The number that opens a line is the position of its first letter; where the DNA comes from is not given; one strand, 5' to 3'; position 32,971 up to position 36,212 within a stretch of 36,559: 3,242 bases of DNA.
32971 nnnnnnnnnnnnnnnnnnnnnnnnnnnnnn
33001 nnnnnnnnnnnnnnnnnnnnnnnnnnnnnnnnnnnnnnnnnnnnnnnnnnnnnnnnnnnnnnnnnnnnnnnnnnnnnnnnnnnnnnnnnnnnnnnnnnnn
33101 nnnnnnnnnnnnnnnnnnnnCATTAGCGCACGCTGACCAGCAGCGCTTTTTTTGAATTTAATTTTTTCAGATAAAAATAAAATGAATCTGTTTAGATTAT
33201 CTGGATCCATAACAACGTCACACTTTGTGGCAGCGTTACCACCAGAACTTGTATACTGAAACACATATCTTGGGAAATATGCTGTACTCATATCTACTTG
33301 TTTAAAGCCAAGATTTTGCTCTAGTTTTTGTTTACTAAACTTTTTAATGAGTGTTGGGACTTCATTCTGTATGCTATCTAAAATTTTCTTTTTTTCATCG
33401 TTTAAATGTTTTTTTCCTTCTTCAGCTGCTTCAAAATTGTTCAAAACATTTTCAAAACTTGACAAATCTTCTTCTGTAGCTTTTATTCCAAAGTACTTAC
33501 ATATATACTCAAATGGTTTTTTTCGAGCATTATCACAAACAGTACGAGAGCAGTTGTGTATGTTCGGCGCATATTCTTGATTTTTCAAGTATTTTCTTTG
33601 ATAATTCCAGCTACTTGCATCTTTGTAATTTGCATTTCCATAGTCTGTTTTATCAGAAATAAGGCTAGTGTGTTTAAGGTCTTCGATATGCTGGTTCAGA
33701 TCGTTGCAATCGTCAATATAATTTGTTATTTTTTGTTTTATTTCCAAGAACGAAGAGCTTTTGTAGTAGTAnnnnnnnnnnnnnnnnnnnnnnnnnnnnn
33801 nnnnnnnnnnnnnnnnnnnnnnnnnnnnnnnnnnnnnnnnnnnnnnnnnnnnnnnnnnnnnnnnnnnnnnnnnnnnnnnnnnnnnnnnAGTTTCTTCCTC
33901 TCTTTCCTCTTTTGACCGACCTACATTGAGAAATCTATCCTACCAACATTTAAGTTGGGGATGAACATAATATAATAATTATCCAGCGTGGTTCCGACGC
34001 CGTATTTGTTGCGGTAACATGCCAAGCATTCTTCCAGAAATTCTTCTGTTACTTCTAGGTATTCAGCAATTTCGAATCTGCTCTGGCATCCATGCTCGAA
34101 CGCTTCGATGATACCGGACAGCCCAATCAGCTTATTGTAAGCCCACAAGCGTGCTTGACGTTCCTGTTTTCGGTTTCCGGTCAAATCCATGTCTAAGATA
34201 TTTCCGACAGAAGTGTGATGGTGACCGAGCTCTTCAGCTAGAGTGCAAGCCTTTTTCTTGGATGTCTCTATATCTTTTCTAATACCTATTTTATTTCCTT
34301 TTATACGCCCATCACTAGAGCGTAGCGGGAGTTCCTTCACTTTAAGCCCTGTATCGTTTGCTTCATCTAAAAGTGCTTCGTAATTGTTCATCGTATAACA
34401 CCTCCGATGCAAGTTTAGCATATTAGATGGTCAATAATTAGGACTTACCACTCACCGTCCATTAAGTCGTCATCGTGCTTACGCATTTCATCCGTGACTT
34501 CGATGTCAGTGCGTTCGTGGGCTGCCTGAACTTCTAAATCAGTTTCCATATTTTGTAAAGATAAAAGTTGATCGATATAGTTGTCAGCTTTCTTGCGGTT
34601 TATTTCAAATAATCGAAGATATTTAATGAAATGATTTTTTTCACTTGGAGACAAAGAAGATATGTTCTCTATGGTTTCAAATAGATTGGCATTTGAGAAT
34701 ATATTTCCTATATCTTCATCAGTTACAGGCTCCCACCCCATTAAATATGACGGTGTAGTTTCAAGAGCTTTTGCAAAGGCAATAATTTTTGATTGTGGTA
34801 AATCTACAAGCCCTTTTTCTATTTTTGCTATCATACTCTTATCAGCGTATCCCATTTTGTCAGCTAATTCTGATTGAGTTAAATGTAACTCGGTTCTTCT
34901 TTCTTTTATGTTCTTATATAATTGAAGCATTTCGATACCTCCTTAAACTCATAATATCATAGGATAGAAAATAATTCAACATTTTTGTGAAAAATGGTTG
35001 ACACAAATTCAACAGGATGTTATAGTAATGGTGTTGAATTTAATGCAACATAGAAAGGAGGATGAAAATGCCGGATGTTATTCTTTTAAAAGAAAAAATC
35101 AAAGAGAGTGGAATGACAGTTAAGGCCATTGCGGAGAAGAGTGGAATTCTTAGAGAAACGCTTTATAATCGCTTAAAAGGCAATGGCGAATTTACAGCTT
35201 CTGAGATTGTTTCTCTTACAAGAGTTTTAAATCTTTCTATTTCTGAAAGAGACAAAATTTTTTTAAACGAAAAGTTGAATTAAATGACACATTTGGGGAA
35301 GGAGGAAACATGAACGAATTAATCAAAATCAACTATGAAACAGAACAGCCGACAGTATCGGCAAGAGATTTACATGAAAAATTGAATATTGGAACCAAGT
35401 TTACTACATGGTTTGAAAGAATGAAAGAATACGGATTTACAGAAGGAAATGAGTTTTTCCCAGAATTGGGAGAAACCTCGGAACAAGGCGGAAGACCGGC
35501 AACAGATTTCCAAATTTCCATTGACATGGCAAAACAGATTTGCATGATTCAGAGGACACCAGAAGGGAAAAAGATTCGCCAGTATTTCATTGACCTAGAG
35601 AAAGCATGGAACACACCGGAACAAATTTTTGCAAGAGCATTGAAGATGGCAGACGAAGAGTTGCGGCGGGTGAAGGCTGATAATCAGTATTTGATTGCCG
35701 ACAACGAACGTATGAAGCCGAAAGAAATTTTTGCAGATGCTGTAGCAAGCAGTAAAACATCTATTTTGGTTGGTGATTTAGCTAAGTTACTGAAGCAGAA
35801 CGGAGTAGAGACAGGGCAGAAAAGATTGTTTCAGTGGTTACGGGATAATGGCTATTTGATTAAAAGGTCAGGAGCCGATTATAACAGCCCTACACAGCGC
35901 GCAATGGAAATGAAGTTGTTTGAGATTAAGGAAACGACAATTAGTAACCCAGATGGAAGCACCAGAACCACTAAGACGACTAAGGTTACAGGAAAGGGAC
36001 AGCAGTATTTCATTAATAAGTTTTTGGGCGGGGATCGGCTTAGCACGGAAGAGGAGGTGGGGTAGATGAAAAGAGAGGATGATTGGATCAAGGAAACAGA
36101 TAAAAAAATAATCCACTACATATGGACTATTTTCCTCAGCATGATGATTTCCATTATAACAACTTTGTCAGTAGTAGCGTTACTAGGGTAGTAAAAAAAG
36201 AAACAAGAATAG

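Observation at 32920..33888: Membrane-anchored HNH nuclease in the integrase-repressor moron slot: candidate single-gene defence or superinfection-exclusion factor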

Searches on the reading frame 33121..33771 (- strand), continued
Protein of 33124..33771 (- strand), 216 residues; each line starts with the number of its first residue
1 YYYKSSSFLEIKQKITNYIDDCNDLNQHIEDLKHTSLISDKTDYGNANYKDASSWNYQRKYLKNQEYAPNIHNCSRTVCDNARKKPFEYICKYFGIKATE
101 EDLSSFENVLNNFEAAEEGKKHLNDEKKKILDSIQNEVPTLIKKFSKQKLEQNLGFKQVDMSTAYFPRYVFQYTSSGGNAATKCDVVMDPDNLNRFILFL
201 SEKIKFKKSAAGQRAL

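Call 105: fold_search(model_id=the predicted structure, library=pdb)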
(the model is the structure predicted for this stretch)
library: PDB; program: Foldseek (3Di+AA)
matches with E <= 10: 71; with E <= 0.001: 0
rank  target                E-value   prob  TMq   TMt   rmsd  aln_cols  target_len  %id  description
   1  9vuc_B                5.5e-01  0.16  0.22  0.14  21.9       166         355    8  channel B complex with 2 (released 2026-03-11)
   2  9o51_A                8.9e-01  0.14  0.23  0.16  19.9       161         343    8  Cryo-EM structure of the human SK2-4 chimera/calmodulin channel complex in the Ca2+ free state (released 2025-07-09)
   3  9o5o_A                1.2e+00  0.05  0.14  0.09  21.3       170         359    9  Cryo-EM structure of the human SK2-4 chimera/calmodulin channel complex bound to a small molecule activator (released 2025-07-09)
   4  9vu9_A                1.4e+00  0.10  0.22  0.14  23.5       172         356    8  channel D complex with 4 (released 2026-03-11)
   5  9vua_A                1.6e+00  0.11  0.22  0.15  21.6       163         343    7  channel A complex with 1 (released 2026-03-11)
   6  9vu9_D                1.9e+00  0.09  0.23  0.18  23.4       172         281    6  channel D complex with 4 (released 2026-03-11)
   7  8v2g_A                2.1e+00  0.08  0.23  0.15  20.2       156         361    8  Cryo-EM structure of the KCa2.2 channel in apo state (released 2025-04-23)
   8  6m9k_B                2.5e+00  0.03  0.11  0.11  15.6        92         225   13  Crystal structure of lambda exonuclease in complex with the Red beta C-terminal domain (released 2019-01-02)
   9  9o48_A                2.8e+00  0.06  0.21  0.13  21.7       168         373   10  Cryo-EM structure of the human SK2-4 chimera/calmodulin channel complex in the Ca2+ bound state (released 2025-07-09)
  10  9o53_A                2.9e+00  0.08  0.23  0.15  22.0       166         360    8  Cryo-EM structure of the human SK2-4 chimera/calmodulin channel complex bound to a small molecule inhibitor (released 2025-07-09)
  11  3slp_A                3.1e+00  0.04  0.12  0.11  16.1        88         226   14  Crystal Structure of Lambda Exonuclease in Complex with a 12 BP Symmetric DNA Duplex (released 2011-07-20)
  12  9vub_A                3.3e+00  0.06  0.23  0.15  21.4       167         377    9  channel C complex with 3 (released 2026-03-11)
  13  9o85_A                3.3e+00  0.06  0.23  0.15  20.7       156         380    7  Cryo-EM structure of KCa2.2_I/calmodulin channel in complex with rimtuzalcap (released 2025-06-18)
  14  5ijj_B                4.1e+00  0.15  0.29  0.39  11.4       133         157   10  Structure of the SPX domain of Chaetomium thermophilum Glycerophosphodiester Phosphodiesterase 1 in complex with inosi (released 2016-04-27)
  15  2nrj                  4.1e+00  0.03  0.18  0.12  23.3       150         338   16  Crystal Structure of Hemolysin binding component from Bacillus cereus (released 2006-11-14)
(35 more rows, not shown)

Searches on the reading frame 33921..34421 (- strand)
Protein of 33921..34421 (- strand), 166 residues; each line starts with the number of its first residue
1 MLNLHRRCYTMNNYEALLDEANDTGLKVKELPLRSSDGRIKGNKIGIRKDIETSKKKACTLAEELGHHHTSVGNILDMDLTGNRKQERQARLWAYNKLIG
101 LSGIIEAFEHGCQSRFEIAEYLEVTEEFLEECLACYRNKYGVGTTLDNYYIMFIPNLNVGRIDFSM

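Call 75: search_protein_families(library=pfam, proteins=[window:33924-34421:-], max_evalue=0.01)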
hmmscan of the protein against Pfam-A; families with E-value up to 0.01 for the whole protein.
window:33924-34421:- (166 aa): 1 family
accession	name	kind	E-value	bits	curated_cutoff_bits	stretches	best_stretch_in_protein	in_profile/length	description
PF06114.19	Peptidase_M78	-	2.8e-10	40.5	22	1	23-130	3-119/123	IrrE N-terminal-like domain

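Call 96: find_encoding_contigs(protein=window:33921-34421:-, flank=5000, max_places=8)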
Protein window:33921-34421:- (166 aa): 1 contig read that carries it; 1 place shown.
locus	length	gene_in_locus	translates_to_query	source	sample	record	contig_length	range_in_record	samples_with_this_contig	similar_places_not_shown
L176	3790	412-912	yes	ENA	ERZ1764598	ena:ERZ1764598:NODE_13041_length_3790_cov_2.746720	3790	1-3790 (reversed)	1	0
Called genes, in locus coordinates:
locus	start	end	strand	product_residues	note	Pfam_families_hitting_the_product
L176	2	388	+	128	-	?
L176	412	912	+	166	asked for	PF06114:Peptidase_M78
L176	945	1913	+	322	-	PF01844:HNH, PF14279:HNH_5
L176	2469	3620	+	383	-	PF00239:Resolvase, PF13408:Zn_ribbon_recom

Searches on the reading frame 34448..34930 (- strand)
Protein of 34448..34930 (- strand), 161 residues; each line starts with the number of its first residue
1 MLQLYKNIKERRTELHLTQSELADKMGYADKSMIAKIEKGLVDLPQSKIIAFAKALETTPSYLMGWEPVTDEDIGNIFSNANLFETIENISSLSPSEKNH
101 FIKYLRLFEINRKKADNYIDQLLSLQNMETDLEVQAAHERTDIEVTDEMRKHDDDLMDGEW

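Call 75: search_protein_families(library=pfam, proteins=[window:34448-34930:-], max_evalue=0.01)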
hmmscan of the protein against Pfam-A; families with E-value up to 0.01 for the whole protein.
window:34448-34930:- (161 aa): 3 families
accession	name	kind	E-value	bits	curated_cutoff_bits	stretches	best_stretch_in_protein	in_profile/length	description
PF01381.28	HTH_3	-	1.6e-10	41.2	23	1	8-63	1-55/55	Helix-turn-helix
PF13560.12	HTH_31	-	0.00023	21.8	27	1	9-60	7-58/64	Helix-turn-helix domain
PF12844.13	HTH_19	-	0.00043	20.6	30.2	1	6-64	2-59/64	Helix-turn-helix domain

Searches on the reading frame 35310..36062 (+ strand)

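Call 75: search_protein_families(library=pfam, proteins=[window:35310-36062:+], max_evalue=0.01)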
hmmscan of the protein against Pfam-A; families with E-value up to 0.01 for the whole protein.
window:35310-36062:+ (251 aa): 2 families
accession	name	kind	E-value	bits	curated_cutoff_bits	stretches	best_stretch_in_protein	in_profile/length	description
PF03374.19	ANT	-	1.8e-36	125.2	25.3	1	131-239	3-106/108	Phage antirepressor protein KilAC domain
PF08346.17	AntA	-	9.2e-26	90.7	27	1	16-83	1-68/68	AntA/AntB antirepressor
